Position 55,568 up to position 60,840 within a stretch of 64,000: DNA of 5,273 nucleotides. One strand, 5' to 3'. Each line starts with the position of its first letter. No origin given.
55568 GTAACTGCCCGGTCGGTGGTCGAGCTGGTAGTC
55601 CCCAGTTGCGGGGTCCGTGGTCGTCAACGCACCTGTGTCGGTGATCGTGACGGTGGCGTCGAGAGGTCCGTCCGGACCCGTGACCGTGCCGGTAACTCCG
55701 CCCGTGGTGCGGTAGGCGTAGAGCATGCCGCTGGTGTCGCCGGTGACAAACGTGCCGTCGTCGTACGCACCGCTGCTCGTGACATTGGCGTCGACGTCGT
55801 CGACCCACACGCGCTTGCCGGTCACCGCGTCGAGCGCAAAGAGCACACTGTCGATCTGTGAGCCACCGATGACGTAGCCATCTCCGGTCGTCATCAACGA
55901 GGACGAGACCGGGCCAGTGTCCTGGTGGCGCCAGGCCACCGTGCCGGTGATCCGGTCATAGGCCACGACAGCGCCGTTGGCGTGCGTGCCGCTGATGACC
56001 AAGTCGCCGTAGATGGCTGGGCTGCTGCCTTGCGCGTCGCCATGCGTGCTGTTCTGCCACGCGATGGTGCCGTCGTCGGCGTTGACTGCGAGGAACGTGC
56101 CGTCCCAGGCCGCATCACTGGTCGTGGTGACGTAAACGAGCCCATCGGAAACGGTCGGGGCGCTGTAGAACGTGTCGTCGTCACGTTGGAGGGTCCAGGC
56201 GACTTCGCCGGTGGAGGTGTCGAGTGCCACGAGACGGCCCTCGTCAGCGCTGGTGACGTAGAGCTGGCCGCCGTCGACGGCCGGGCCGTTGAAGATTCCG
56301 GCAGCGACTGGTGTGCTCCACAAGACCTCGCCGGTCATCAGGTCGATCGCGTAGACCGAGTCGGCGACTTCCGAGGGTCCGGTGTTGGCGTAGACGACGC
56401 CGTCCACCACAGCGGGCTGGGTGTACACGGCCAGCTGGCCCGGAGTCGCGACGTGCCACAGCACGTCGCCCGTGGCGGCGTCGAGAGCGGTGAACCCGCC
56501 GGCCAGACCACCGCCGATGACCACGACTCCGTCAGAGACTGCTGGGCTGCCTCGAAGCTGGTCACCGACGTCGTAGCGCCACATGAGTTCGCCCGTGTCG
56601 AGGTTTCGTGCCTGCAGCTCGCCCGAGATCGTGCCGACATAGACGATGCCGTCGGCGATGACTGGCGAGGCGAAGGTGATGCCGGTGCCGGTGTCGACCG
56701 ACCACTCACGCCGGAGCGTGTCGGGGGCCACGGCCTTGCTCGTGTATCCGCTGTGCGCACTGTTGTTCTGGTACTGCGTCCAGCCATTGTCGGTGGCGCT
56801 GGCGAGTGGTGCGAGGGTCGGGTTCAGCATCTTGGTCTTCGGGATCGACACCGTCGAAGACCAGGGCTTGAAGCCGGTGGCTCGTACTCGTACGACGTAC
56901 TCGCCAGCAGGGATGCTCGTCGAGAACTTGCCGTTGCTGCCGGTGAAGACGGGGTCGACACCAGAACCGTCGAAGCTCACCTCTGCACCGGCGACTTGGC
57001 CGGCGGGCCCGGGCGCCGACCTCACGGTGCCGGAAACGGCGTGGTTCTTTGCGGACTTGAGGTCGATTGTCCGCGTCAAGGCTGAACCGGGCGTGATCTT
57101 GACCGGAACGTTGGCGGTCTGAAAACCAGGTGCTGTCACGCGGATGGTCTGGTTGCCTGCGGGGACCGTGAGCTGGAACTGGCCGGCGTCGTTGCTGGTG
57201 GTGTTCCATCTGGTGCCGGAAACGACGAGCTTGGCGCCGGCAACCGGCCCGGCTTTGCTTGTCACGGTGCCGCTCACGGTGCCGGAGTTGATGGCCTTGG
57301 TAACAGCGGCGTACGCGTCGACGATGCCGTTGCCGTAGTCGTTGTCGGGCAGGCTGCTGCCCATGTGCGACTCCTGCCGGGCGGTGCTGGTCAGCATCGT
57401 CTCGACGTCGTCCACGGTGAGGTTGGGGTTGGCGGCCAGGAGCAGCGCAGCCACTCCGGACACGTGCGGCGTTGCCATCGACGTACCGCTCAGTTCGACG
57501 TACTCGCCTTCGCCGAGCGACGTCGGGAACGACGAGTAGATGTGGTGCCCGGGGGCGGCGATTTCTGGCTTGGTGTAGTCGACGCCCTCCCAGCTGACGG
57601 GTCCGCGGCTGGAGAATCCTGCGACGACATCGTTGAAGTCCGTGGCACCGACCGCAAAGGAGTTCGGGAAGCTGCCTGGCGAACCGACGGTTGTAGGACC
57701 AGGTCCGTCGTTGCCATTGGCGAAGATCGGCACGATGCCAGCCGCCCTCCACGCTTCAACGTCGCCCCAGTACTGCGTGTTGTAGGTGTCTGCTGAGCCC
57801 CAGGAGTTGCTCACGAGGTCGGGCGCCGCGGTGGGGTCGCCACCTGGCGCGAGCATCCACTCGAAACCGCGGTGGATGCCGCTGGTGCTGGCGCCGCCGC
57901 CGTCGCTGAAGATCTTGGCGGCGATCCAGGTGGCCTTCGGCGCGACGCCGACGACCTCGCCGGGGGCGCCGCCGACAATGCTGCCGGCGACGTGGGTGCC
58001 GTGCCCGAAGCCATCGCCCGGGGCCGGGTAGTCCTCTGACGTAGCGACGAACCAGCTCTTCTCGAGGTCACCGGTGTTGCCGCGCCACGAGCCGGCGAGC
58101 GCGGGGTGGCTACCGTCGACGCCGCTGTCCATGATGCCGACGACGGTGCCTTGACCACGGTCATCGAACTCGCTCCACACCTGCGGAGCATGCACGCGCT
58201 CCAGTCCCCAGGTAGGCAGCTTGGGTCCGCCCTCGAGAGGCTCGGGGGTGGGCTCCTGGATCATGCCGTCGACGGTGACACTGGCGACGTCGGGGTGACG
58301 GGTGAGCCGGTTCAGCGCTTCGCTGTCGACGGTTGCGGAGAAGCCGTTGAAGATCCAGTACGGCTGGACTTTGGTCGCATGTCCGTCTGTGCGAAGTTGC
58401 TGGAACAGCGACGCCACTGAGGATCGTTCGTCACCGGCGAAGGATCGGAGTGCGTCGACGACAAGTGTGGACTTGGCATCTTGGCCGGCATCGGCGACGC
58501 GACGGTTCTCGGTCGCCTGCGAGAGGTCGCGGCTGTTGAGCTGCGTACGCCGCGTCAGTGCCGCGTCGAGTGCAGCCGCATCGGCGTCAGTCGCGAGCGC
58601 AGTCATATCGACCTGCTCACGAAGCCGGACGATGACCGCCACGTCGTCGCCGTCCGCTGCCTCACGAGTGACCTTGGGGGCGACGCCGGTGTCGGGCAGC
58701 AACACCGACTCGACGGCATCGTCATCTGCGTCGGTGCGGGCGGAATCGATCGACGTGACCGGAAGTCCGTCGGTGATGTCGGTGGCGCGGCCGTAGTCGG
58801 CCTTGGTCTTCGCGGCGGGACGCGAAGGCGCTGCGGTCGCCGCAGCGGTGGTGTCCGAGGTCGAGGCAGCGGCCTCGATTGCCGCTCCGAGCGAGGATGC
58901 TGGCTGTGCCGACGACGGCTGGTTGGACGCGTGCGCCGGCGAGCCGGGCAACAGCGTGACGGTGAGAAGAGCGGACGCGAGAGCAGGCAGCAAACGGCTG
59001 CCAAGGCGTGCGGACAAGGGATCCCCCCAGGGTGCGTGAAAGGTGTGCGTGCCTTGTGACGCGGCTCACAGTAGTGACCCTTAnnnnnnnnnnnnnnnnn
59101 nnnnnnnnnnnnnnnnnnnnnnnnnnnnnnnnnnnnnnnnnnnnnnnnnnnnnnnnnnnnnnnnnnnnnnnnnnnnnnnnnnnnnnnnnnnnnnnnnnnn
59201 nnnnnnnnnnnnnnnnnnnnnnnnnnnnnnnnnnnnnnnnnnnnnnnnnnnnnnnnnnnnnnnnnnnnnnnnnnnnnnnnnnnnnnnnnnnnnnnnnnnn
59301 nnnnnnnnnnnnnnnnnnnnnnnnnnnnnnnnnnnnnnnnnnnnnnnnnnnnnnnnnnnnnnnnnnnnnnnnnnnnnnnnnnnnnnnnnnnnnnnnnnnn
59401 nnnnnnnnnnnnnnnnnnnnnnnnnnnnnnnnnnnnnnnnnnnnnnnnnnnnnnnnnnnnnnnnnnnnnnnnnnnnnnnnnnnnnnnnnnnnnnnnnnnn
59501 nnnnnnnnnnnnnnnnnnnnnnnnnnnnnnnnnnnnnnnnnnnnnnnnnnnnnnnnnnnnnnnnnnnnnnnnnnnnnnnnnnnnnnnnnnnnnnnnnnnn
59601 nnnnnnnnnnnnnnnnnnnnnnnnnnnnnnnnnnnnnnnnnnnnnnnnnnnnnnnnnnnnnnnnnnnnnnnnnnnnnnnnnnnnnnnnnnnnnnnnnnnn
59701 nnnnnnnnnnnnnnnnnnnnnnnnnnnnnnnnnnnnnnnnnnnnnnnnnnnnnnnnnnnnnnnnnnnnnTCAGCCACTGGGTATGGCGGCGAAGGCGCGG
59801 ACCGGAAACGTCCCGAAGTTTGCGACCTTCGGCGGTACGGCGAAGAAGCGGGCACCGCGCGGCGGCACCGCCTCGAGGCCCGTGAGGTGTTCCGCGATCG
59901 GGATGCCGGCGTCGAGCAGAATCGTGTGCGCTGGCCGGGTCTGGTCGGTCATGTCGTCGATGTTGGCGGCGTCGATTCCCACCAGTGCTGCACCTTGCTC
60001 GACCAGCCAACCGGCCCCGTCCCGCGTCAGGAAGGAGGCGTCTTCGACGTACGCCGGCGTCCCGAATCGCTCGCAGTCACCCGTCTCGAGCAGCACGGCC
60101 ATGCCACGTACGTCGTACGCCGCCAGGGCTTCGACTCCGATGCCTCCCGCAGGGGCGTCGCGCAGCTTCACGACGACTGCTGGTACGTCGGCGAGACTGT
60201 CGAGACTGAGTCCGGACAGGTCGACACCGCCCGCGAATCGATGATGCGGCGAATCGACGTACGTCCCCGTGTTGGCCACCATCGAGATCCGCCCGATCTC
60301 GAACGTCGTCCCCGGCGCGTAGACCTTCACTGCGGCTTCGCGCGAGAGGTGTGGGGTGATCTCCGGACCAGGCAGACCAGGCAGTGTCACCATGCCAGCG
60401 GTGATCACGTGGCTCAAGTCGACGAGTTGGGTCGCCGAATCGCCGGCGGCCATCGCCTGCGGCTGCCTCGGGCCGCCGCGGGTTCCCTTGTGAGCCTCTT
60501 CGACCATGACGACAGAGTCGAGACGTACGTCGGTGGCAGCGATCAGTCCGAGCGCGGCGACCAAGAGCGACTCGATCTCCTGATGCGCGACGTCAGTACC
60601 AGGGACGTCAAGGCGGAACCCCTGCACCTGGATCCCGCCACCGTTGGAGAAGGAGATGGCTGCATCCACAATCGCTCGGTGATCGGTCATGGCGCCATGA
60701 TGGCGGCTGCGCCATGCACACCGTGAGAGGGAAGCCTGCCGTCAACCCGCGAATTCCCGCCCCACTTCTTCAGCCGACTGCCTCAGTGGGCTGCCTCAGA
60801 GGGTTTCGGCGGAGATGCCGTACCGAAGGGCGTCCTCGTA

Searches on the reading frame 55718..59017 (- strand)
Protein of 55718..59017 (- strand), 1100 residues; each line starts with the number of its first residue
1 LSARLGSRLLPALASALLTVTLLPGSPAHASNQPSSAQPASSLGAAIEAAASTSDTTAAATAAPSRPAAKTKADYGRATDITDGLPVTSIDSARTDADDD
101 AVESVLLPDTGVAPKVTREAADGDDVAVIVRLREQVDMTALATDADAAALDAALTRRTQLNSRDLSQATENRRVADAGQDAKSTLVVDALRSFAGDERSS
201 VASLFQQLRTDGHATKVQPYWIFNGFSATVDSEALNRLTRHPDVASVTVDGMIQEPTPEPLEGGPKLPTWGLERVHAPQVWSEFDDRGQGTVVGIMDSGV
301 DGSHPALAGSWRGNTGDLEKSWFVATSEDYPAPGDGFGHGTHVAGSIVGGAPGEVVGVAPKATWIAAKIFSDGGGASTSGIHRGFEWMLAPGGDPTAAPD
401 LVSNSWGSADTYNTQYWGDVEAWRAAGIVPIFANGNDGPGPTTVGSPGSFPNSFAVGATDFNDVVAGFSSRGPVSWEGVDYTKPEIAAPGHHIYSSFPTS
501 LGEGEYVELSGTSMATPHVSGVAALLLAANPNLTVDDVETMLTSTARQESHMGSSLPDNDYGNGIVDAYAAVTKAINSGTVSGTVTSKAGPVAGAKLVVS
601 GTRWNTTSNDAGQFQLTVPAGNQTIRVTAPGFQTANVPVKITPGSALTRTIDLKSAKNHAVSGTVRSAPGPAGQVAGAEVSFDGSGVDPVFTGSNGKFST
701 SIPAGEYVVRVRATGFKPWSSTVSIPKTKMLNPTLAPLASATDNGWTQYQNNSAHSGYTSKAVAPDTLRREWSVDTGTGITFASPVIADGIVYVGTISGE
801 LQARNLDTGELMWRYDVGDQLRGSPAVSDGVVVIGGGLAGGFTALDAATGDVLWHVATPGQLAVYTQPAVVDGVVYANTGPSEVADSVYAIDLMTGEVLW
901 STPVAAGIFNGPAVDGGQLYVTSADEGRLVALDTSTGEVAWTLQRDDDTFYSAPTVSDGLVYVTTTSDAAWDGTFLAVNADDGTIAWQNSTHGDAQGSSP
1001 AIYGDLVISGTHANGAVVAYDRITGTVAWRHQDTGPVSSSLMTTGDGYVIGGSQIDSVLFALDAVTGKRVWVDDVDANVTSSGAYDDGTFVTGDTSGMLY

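Call 83: search_solved_structures(query=window:55718-59017:-, max_evalue=1e-10)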
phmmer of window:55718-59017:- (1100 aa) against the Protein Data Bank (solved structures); distinct sequences matched with E-value up to 1e-10: 167 (the best 60 are shown).
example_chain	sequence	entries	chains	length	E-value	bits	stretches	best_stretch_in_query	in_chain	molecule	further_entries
6tji_A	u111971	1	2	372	1.6e-38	135.7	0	755-836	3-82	Cake10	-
9ues_B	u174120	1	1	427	9.4e-37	129.8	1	274-662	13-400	Subtilisin-like serine protease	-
3afg_A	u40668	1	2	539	1.6e-36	129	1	274-662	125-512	Subtilisin-like serine protease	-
6tjh_A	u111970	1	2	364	3.7e-34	121.2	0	762-836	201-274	Cake9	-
3whi_A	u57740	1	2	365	9.2e-32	113.3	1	216-571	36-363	Subtilisin E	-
1scn_E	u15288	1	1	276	2e-30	108.9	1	270-571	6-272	SUBTILISIN CARLSBERG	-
1c3l_A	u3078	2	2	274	2.1e-30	108.8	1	270-571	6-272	SUBTILISIN-CARLSBERG | Subtilisin Carlsberg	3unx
1yu6_A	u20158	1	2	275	2.2e-30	108.8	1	270-571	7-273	Subtilisin Carlsberg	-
4gi3_A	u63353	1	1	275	2.2e-30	108.8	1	270-571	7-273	KerA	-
1af4_A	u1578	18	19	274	2.2e-30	108.7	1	270-571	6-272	SUBTILISIN CARLSBERG | SUBTILISIN CARLSBERG, TYPE VIII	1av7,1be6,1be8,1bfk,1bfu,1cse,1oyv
3qtl_A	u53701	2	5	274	2.2e-30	108.7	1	270-571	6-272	Subtilisin-like serin protease | KerA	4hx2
1sel_A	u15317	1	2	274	7.6e-30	106.9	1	270-571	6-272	SELENOSUBTILISIN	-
1avt_A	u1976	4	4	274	7.6e-30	106.9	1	270-571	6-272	SUBTILISIN CARLSBERG, TYPE VIII | KerA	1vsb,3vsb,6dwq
8jmw_A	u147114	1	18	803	1.8e-29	105.7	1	221-473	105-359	S8 family serine peptidase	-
2zwo_A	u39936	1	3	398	2.4e-29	105.3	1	227-576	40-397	Tk-subtilisin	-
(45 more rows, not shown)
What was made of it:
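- Closest known: Tk-SP of Thermococcus kodakarensis. Same: It is the best solved sequence match for the S8 domain plus the first sandwich (E 1.6e-36, query aa 274-662, call 83).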

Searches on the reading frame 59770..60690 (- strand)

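Call 17: search_protein_families(library=pfam, proteins=[window:59770-60690:-], max_evalue=0.001)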
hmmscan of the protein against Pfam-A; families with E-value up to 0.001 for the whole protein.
window:59770-60690:- (306 aa): 1 family
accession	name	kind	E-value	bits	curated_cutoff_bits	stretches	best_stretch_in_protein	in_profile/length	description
PF04199.19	Cyclase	-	2.6e-18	67.1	23.1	1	90-245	1-141/142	Putative cyclase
